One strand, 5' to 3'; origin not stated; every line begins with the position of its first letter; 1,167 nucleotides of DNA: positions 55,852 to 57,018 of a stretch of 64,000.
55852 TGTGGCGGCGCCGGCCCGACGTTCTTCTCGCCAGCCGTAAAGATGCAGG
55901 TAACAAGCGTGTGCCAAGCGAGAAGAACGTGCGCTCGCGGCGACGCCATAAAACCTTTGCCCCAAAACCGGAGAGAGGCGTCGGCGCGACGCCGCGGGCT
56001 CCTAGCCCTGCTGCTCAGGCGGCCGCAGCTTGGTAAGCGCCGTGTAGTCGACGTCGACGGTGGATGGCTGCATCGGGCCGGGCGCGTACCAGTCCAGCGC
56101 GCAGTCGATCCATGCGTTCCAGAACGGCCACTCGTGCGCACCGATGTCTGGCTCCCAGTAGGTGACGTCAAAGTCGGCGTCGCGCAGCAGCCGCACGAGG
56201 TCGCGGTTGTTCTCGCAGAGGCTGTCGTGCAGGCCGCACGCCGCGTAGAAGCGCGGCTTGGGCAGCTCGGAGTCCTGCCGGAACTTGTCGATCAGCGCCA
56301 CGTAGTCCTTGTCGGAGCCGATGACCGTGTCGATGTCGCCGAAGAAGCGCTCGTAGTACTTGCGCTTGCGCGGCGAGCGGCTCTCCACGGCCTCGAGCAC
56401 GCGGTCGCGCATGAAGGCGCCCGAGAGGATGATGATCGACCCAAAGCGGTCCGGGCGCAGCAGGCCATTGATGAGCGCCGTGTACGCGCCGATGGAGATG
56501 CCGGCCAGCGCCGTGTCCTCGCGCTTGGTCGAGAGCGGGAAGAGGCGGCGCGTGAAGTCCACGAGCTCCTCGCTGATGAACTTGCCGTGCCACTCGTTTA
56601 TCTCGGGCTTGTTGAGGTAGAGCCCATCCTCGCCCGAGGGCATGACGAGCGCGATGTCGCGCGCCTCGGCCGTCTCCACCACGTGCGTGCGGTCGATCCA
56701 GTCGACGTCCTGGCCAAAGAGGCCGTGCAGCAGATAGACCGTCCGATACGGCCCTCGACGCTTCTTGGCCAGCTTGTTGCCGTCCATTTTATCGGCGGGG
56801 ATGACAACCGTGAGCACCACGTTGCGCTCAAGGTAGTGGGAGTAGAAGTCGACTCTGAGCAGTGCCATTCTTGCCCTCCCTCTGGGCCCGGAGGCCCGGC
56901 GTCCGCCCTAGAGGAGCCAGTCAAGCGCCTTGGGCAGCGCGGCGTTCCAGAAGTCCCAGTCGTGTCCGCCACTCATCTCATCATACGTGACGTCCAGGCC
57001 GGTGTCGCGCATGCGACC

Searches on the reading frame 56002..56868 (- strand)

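Call 18: search_protein_families(library=pfam, proteins=[window:56002-56868:-])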
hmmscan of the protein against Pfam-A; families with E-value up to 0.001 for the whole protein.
window:56002-56868:- (288 aa): 2 families
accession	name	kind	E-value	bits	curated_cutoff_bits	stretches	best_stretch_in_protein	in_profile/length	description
PF00756.26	Esterase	-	5.3e-13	49.8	22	1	36-151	19-149/251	Putative esterase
PF02230.22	Abhydrolase_2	-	9.3e-06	26.1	23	1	101-184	89-171/217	Phospholipase/Carboxylesterase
